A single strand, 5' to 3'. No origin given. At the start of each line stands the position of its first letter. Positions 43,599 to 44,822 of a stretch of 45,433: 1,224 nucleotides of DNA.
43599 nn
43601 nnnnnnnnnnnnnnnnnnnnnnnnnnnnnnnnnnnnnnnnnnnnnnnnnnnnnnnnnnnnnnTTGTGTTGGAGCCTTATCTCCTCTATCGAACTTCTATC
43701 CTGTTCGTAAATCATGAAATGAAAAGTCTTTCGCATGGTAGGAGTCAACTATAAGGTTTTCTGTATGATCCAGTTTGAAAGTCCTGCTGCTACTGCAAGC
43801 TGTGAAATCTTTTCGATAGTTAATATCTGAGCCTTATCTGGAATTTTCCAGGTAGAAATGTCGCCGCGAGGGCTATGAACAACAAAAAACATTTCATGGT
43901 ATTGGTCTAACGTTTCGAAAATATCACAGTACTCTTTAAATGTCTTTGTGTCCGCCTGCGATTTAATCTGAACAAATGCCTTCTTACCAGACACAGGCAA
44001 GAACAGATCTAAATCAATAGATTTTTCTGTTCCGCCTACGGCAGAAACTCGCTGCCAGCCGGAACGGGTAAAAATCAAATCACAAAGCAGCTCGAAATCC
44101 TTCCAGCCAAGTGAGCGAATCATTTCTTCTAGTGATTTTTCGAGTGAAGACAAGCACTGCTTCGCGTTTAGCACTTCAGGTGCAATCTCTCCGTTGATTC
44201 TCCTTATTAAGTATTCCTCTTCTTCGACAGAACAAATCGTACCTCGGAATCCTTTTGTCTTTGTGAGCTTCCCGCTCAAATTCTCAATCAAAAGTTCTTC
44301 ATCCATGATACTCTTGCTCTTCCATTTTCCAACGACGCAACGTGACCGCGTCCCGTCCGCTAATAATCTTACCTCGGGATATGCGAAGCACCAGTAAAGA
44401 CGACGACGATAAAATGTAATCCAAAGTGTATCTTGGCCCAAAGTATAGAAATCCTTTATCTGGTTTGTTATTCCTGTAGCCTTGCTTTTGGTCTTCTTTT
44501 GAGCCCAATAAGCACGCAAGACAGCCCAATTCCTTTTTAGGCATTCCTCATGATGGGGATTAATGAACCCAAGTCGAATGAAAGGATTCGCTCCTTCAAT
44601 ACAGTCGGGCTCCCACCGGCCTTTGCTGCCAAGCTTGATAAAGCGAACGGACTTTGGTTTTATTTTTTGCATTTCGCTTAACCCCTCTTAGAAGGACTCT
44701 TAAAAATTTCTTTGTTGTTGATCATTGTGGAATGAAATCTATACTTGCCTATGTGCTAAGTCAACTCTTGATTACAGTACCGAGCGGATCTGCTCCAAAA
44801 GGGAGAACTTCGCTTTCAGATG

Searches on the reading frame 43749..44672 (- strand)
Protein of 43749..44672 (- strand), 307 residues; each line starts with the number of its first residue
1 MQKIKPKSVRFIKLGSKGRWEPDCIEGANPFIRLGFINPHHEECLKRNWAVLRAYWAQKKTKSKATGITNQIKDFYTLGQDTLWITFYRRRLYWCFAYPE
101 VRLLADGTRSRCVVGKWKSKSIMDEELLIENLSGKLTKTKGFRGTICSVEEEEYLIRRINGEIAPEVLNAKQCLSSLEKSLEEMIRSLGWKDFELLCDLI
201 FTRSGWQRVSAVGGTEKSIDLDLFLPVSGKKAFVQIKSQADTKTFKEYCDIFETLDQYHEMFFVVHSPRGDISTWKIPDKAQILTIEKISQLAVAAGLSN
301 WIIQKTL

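Call 27: search_protein_families(library=pfam, max_evalue=0.01, proteins=[window:43749-44672:-])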
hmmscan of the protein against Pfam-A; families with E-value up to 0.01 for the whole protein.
window:43749-44672:- (307 aa): 1 family
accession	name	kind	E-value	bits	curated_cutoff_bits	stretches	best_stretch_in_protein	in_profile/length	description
PF04471.18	Mrr_cat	-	0.00017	22.2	21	1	185-242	1-60/115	Restriction endonuclease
